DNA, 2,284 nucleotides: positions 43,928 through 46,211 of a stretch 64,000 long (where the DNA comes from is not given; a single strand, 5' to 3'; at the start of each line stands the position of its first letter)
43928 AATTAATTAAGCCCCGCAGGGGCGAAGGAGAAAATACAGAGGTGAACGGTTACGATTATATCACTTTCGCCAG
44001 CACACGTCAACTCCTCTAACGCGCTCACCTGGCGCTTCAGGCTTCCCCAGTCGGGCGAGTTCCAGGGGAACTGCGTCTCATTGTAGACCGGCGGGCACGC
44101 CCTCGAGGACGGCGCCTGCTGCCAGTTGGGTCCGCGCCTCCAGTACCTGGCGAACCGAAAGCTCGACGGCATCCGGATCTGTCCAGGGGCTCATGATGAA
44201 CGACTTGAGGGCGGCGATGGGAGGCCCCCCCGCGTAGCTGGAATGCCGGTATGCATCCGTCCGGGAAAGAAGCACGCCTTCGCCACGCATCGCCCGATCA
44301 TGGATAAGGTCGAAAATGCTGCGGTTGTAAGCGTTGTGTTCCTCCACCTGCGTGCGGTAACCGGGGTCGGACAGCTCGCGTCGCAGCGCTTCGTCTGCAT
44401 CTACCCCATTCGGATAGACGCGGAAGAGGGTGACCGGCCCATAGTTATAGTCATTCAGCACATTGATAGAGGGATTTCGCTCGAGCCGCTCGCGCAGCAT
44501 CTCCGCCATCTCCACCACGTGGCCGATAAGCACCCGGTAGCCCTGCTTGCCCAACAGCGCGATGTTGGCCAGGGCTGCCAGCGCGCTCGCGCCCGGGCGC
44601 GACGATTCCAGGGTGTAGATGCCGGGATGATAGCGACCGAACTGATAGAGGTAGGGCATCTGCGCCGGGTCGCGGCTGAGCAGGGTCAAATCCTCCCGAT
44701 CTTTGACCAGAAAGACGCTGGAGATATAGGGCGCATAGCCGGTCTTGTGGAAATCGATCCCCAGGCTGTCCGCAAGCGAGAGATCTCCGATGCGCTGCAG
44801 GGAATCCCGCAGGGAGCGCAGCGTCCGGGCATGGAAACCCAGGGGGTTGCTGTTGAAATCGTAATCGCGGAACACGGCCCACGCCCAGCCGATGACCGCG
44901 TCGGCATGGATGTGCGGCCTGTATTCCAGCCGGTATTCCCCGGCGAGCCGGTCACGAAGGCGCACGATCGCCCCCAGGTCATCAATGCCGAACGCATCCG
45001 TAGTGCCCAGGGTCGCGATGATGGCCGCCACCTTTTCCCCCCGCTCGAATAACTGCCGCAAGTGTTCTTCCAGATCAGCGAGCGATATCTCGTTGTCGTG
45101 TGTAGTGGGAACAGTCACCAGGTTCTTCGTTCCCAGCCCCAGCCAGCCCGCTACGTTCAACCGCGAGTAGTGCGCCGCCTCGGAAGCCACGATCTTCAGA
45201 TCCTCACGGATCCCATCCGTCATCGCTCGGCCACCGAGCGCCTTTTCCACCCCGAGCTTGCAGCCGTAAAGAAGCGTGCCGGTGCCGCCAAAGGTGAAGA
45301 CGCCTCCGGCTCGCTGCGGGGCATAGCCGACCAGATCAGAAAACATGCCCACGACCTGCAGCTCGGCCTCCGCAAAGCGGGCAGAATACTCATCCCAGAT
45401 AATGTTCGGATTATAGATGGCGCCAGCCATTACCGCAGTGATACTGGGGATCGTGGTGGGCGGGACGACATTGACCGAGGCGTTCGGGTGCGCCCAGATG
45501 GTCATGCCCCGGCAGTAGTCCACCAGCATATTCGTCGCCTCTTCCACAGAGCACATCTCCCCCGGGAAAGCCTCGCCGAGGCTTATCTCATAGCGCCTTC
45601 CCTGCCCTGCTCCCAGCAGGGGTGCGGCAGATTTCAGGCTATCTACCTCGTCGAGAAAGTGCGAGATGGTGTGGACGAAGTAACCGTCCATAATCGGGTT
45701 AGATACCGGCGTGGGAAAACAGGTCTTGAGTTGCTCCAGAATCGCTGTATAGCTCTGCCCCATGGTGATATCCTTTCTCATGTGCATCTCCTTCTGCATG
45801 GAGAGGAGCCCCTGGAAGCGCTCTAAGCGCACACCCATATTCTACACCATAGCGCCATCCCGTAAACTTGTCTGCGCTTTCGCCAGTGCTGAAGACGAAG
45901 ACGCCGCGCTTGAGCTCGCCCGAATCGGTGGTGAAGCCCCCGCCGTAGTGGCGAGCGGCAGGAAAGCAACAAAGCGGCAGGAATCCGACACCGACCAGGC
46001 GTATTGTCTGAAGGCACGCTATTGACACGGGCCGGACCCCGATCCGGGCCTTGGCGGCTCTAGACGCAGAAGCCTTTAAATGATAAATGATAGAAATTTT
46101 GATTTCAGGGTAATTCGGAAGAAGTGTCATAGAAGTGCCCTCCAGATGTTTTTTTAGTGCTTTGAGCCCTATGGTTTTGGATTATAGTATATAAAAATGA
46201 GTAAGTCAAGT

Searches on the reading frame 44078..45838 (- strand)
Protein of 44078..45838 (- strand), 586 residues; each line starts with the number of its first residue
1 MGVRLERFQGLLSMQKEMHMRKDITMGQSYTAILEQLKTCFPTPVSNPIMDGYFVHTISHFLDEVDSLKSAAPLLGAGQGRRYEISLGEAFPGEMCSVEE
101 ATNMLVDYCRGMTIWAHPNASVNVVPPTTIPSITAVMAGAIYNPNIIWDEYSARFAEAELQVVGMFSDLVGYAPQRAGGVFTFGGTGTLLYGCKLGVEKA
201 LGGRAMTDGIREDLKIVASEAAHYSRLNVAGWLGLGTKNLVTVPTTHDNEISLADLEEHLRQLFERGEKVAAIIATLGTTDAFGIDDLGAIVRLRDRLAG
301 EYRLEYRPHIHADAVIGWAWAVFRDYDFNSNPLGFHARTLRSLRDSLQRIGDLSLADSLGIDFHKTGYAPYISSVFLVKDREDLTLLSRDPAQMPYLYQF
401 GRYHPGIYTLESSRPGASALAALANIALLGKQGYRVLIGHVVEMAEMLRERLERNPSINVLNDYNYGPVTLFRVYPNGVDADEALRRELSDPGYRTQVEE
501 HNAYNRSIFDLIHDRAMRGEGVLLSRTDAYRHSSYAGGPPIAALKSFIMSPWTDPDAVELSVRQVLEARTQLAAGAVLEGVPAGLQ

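Call 5: search_protein_families(library=pfam, proteins=[window:44078-45838:-], max_evalue=0.01)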
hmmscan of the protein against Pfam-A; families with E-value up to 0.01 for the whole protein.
window:44078-45838:- (586 aa): 1 family
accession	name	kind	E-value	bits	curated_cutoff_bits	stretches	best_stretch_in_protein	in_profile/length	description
PF00282.25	Pyridoxal_deC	-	4e-17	62.5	27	1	111-470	33-371/375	Pyridoxal-dependent decarboxylase conserved domain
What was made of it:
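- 44078..45781 (-): Intact group II PLP-dependent decarboxylase, 567 aa as annotated by NCBI (MEW5766172.1). Substrate unknown. Pfam Pyridoxal_deC covers profile positions 33-371 of 375 (call 5).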

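Call 12: find_encoding_contigs(protein=window:44078-45838:-, flank=10000, max_places=10)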
Protein window:44078-45838:- (586 aa): no gene with exactly this product is on record in the collection.

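Call 17: find_homologous_proteins(query=window:44078-45838:-, max_evalue=1e-10)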
Query window:44078-45838:- (586 aa): 3507 proteins with E <= 1e-10 among 8000 candidates; the best 120 are listed.
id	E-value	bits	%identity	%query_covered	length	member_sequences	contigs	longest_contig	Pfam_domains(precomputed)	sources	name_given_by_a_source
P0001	0.0e+0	1293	100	97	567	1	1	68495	PF00282.26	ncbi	ncbi:MAG: pyridoxal-dependent decarboxylase [bacterium]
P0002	5.7e-285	965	76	95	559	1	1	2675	PF00282.26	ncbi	-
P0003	3.1e-280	949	74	95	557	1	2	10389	PF00282.26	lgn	-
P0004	2.0e-279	946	74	95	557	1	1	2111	PF00282.26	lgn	-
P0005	2.7e-279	946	74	94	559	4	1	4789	PF00282.26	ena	-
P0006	1.9e-278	943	73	95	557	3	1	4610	PF00282.26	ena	-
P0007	6.8e-278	941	74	95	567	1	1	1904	PF00282.26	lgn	-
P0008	7.0e-278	941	74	95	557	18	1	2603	PF00282.26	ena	-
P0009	1.3e-276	937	74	93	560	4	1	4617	PF00282.26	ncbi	ncbi:MAG TPA: pyridoxal-dependent decarboxylase [Cyanophyceae cyanobacterium]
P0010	4.4e-276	935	73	95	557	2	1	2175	PF00282.26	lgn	-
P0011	1.8e-273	927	73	94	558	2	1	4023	PF00282.26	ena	-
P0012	2.4e-273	926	73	94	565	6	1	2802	PF00282.26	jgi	jgi:glutamate/tyrosine decarboxylase-like PLP-dependent enzyme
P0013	2.8e-273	926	72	94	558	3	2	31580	PF00282.26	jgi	-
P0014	5.4e-273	925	73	94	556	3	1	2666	PF00282.26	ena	-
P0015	1.1e-272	924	72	95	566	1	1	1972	PF00282.26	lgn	-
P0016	4.3e-272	922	72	93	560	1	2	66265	PF00282.26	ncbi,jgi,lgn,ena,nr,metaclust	ncbi:MAG: pyridoxal-dependent decarboxylase [Deltaproteobacteria bacterium RBG_13_60_28]|nr:MAG: pyr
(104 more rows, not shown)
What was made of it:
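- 44078..45781 (-): Homologues are 70-76% identical across 93-97% of the length (call 17).
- Homologues are 70-76% identical in proteins labelled Deltaproteobacteria, cyanobacteria, Methanoperedens and Methylobacter (call 17).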

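Call 18: find_encoding_contigs(protein=P0001, flank=10000, max_places=5)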
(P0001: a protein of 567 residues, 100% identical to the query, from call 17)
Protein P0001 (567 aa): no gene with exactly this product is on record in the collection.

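Call 19: list_cluster_members(proteins=[P0001, P0002, P0003])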
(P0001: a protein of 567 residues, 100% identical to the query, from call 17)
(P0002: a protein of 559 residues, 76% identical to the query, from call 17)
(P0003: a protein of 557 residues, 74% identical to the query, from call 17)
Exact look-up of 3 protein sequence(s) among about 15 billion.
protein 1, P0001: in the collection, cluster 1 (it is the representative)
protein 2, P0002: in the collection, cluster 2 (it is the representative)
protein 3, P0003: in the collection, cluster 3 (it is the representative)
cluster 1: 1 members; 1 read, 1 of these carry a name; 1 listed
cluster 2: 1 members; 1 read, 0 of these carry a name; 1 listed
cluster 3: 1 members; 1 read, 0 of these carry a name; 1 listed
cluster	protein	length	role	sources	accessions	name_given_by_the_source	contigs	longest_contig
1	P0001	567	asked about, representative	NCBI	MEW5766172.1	MAG: pyridoxal-dependent decarboxylase [bacterium]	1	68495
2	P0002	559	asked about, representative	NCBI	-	-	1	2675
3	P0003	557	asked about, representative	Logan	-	-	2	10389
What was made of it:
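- The source is a metagenome-assembled genome (calls 17, 19).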

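Call 20: find_encoding_contigs(protein=P0016, flank=6000, max_places=3)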
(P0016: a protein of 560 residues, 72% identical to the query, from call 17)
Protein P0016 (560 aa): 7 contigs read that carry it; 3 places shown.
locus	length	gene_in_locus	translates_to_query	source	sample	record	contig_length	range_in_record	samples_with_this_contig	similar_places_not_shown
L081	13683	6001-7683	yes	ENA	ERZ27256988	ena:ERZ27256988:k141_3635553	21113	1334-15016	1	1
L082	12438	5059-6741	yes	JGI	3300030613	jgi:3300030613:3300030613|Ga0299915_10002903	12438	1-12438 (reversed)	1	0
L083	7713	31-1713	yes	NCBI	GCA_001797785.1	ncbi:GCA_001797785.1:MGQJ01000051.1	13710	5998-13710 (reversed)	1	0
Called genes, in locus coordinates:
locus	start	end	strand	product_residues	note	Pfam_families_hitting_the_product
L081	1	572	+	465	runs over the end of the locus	PF04055:Radical_SAM, PF13186:SPASM (weak)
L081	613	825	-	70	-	-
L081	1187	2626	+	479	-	PF09250:Prim-Pol (weak)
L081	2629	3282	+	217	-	-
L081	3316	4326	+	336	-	PF01656:CbiA, PF06564:CBP_BcsQ (faint), PF10609:ParA, PF13614:AAA_31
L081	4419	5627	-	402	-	-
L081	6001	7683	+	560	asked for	PF00282:Pyridoxal_deC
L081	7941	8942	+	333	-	PF13557:Phenol_MetA_deg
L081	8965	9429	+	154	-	PF26390:MamS_MamX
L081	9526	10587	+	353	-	PF01891:CbiM, PF13190:PDGLE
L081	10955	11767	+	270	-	PF02361:CbiQ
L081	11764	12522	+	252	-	PF00005:ABC_tran, PF02463:SMC_N (faint), PF13304:AAA_21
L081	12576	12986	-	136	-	PF14667:Polysacc_synt_C, PF07883:Cupin_2 (weak)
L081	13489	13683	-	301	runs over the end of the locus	PF00756:Esterase (faint), PF02129:Peptidase_S15 (faint), PF20434:BD-FAE, PF00561:Abhydrolase_1 (faint), PF12697:Abhydrolase_6 (weak), PF00326:Peptidase_S9, PF01738:DLH (faint), PF08840:BAAT_C (weak)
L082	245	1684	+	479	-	PF09250:Prim-Pol (weak)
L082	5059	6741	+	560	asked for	PF00282:Pyridoxal_deC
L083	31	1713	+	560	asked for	PF00282:Pyridoxal_deC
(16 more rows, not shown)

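Call 21: find_encoding_contigs(protein=P0003, flank=6000, max_places=3)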
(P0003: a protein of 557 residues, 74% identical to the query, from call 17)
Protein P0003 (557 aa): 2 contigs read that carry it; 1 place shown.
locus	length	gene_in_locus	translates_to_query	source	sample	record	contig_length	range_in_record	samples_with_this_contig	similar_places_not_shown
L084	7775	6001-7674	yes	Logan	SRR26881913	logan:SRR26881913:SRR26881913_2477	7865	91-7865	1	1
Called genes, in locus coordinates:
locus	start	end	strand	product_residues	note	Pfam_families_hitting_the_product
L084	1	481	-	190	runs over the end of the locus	?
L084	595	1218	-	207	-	PF00188:CAP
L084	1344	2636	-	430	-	PF00291:PALP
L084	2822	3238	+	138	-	-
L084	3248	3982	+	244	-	PF00534:Glycos_transf_1, PF13692:Glyco_trans_1_4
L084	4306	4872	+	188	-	PF27539:Y2318_C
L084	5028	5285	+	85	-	-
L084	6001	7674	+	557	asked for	PF00282:Pyridoxal_deC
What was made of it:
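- The gene sits alone in unrelated contexts (calls 20, 21).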

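Call 31: search_protein_families(library=ncbifam, proteins=[window:44078-45781:-], max_evalue=0.01)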
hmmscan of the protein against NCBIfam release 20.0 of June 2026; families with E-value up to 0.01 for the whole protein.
window:44078-45781:- (567 aa): 6 families
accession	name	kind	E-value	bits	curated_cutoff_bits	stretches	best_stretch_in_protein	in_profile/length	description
TIGR03799.1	NOD_PanD_pyr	equivalog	4.5e-27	94.6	606.1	1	184-461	199-443/522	pyridoxal-dependent aspartate 1-decarboxylase PanP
NF052646.1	DABADecarRhbB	equivalog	6.9e-20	71.1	900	1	97-278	96-270/491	L-2,4-diaminobutyrate decarboxylase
TIGR03811.1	tyr_de_CO2_Ent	equivalog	1.6e-16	59.9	905.3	1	196-433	224-472/608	tyrosine decarboxylase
TIGR03812.1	tyr_de_CO2_Arch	equivalog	4.5e-15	55.4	299.4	1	139-443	60-316/375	tyrosine decarboxylase MfnA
NF002748.0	PRK02769.1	equivalog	1.3e-11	43.8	305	1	135-304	62-211/382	histidine decarboxylase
TIGR01788.1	Glu-decarb-GAD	equivalog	6.3e-06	25.1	380.4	1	118-455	61-364/431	glutamate decarboxylase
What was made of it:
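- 44078..45781 (-): Every NCBIfam equivalog hit is far below its cut-off (call 31).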

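Call 49: search_solved_structures(query=window:44078-45781:-, max_evalue=0.00001)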
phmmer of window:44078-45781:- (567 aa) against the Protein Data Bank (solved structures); distinct sequences matched with E-value up to 0.00001: 16.
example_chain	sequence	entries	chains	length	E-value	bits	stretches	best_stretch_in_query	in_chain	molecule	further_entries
6ebn_A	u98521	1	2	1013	5.8e-18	68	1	194-422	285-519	non canonical aromatic amino acid decarboxylase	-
2qma_A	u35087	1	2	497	1.4e-17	66.8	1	94-273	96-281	Diaminobutyrate-pyruvate transaminase and L-2,4-diaminobutyrate decarboxylase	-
7cwx_A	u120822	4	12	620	1.7e-17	66.5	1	199-425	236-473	Decarboxylase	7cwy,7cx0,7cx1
8zpi_A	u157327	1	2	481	6.8e-17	64.5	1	109-300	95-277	Diaminobutyrate-2-oxoglutarate transaminase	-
7cwz_A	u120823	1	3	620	1.2e-16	63.7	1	199-425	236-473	Decarboxylase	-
4rit_B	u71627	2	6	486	1.2e-14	57.1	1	88-274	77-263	Pyridoxal-dependent decarboxylase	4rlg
4riz_A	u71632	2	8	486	2.7e-14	55.9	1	88-274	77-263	Pyridoxal-dependent decarboxylase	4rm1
4rj0_B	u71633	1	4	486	4.7e-14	55.2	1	88-274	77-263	Pyridoxal-dependent decarboxylase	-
5o5c_A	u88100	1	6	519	1.1e-12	50.7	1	88-275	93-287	Putative decarboxylase involved in desferrioxamine biosynthesis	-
5hsi_A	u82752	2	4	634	1e-11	47.5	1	198-427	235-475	Putative decarboxylase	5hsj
6enz_A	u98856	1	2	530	1.2e-08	37.3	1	113-385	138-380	Acidic amino acid decarboxylase GADL1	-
8ayf_A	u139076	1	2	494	1.7e-06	30.2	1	125-443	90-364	Sphingosine-1-phosphate lyase 1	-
4q6r_A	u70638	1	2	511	1.9e-06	30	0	125-443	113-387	Sphingosine-1-phosphate lyase 1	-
3mc6_A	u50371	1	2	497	3.2e-06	29.3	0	338-452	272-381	Sphingosine-1-phosphate lyase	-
2okj_A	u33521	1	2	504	3.4e-06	29.2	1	122-274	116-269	Glutamate decarboxylase 1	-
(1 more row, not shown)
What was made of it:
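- Closest known: Group II. Same: Distant matches to solved DABA, tyrosine and aromatic amino-acid decarboxylases give E 1e-17 to 1e-18 (calls 5, 49).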

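Call 83: find_related_loci(query=window:44078-45781:-, collection=viral_contigs, flank=5000)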
Query window:44078-45781:- (567 aa) in viral_contigs; peptide patterns used: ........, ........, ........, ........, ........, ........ (x = any residue, [..] = any of these).
1 stretches matched a pattern, but none encodes a relative of the query by tblastn (E <= 1e-3).

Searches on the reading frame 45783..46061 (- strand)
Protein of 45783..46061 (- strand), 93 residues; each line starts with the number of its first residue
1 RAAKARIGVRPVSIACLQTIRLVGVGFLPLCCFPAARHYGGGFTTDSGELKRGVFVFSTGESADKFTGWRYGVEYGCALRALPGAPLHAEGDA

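Call 67: search_protein_families(library=pfam, proteins=[window:45783-46061:-], max_evalue=1)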
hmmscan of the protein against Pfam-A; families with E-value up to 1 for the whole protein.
seq(93 aa): 0 families
